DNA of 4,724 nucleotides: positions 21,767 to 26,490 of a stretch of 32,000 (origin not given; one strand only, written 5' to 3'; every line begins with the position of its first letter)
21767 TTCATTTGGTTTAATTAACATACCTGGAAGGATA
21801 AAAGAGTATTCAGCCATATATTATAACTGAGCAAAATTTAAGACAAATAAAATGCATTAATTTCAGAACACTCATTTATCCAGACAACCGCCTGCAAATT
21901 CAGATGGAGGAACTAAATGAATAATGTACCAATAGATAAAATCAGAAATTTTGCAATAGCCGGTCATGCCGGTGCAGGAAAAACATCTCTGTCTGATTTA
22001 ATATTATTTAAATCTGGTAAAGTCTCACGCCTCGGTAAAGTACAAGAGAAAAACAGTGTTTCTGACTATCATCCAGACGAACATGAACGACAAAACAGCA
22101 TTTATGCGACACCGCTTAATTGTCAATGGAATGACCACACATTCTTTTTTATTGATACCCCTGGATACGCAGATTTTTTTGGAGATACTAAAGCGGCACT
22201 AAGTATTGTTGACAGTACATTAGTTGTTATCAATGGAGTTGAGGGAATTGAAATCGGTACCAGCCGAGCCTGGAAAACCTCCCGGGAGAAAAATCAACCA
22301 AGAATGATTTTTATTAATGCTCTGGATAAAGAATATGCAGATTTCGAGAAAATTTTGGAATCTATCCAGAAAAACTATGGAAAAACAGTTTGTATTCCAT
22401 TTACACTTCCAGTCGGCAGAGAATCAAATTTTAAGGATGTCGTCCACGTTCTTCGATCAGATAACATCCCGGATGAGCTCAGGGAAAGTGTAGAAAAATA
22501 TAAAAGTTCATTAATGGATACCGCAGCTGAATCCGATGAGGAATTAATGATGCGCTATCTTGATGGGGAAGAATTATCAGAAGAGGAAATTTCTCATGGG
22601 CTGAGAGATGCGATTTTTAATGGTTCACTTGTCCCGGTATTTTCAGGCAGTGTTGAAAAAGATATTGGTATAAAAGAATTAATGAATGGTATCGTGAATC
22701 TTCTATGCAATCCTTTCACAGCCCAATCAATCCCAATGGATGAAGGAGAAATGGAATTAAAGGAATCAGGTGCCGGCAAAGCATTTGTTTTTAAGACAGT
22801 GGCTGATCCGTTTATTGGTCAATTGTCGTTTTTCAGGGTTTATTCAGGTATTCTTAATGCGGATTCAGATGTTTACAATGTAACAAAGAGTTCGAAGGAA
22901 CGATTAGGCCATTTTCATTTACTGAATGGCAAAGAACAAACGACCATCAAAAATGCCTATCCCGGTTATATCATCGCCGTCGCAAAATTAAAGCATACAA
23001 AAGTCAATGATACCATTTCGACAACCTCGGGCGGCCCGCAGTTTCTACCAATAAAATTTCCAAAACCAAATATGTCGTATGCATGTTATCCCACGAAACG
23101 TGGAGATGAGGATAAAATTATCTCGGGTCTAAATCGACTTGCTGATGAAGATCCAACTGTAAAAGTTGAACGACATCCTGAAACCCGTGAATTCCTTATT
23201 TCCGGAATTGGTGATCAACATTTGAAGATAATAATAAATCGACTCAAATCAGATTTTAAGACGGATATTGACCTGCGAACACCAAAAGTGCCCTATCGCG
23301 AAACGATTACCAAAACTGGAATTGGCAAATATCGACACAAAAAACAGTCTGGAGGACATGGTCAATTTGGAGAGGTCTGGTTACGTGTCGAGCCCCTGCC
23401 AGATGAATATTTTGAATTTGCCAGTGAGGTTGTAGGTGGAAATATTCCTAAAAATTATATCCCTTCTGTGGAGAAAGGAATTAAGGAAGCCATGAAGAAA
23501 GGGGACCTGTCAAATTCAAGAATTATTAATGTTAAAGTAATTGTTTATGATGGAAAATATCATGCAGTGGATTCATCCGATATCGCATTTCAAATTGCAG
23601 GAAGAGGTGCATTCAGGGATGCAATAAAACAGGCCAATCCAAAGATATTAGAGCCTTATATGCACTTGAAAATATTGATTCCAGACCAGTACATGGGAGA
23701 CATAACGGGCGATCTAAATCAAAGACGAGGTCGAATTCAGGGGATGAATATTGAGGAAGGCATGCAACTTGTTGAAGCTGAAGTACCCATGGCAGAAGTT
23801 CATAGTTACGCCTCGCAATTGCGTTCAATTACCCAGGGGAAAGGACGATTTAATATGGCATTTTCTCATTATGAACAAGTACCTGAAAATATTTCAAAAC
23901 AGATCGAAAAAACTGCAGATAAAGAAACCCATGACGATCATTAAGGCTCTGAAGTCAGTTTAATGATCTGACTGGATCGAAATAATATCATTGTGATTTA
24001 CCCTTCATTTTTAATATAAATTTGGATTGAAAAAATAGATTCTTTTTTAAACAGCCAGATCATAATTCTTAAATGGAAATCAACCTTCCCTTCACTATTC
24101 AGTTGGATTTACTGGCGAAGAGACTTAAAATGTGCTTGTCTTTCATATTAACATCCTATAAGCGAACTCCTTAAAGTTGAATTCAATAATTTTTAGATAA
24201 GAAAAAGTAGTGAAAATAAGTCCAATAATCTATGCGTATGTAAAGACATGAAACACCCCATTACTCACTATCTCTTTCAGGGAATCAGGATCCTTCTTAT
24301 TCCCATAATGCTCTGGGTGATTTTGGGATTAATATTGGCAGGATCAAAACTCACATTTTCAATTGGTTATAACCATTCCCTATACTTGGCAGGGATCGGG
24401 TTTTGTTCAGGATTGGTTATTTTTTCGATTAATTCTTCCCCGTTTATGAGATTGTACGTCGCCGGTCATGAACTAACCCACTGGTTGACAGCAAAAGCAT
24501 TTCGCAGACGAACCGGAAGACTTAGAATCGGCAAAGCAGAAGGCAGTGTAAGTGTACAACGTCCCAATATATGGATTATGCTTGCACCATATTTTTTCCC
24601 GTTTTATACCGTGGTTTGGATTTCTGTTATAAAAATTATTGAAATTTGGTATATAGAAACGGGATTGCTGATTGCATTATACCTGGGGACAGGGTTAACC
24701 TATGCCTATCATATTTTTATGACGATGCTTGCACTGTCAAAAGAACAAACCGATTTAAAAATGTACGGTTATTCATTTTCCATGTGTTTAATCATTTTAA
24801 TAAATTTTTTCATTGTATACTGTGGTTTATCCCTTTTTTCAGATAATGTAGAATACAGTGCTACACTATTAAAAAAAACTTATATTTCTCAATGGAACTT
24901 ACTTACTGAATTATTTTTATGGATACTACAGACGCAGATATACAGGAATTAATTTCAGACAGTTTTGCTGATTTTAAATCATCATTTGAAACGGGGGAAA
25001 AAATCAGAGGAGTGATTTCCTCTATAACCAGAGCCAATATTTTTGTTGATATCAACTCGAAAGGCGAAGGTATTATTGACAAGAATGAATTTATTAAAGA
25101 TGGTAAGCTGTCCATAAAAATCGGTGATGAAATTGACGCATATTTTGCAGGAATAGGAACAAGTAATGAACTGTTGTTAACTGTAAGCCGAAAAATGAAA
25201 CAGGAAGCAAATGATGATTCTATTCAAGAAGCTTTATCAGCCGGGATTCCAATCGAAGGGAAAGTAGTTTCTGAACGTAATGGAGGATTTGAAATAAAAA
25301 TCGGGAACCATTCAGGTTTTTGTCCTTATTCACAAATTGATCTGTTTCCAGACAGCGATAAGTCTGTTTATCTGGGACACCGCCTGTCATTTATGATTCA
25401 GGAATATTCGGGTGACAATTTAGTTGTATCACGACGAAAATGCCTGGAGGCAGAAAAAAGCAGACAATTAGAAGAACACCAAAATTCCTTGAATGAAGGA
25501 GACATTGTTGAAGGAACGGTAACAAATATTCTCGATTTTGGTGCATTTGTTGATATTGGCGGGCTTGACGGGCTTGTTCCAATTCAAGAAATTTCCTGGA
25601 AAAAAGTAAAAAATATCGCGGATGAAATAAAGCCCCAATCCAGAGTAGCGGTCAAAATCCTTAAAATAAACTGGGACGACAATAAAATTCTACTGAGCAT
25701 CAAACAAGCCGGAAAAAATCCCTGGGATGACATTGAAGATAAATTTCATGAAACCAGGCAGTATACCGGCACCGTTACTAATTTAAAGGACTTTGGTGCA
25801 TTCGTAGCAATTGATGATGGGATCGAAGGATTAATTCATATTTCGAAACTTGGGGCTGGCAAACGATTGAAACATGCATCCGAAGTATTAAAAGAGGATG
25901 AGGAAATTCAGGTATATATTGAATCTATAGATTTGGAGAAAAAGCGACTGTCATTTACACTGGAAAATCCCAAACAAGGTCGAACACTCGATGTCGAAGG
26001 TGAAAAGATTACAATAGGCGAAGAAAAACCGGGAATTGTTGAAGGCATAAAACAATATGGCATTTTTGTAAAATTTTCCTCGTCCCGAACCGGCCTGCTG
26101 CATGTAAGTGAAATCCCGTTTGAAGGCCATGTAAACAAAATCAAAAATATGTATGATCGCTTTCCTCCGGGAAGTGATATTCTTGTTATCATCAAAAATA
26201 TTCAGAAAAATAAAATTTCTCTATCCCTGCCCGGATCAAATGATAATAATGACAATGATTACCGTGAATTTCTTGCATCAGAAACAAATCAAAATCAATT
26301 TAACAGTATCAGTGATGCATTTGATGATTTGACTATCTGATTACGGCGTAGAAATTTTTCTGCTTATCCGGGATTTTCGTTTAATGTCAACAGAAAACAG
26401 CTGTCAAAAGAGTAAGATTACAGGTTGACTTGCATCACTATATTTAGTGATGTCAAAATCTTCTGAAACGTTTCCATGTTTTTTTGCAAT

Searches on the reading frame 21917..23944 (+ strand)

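Call 14: search_protein_families(library=pfam, proteins=[window:21917-23944:+], max_evalue=0.001)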
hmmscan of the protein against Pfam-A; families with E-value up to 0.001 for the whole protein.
window:21917-23944:+ (675 aa): 7 families
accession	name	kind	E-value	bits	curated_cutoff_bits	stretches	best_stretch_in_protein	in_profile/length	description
PF03764.24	EFG_IV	-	4.5e-42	143.1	24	1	456-574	1-121/121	Elongation factor G, domain IV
PF00009.33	GTP_EFTU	-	9.8e-38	130.1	26.5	1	8-263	2-186/188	Elongation factor Tu GTP binding domain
PF00679.30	EFG_C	-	2e-31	108.3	27.9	1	577-662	2-88/89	Elongation factor G C-terminus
PF14492.12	EFG_III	-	9.4e-23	80.5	27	1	381-453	1-73/75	Elongation Factor G, domain III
PF22042.2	EF-G_D2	-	4e-17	62.5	27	1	288-369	3-83/84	Elongation factor G domain 2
PF03144.31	GTP_EFTU_D2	-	4.3e-07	30.7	30.3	1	301-367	1-72/73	Elongation factor Tu domain 2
PF01926.29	MMR_HSR1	-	0.00035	21.1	21.9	0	12-134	2-112/113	50S ribosome-binding GTPase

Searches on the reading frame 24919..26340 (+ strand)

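Call 14: search_protein_families(library=pfam, proteins=[window:24919-26340:+], max_evalue=0.001)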
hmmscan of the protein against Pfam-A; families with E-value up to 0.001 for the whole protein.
window:24919-26340:+ (473 aa): 3 families
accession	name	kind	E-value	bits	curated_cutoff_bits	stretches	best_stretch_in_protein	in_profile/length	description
PF00575.29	S1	-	2.6e-56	188.4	22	5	191-262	2-74/74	S1 RNA binding domain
PF23459.1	S1_RRP5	-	4.8e-08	33.9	27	0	191-260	1-71/72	RRP5 S1 domain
PF13509.12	S1_2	-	8.6e-06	26.2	21.8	0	194-228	2-36/61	S1 domain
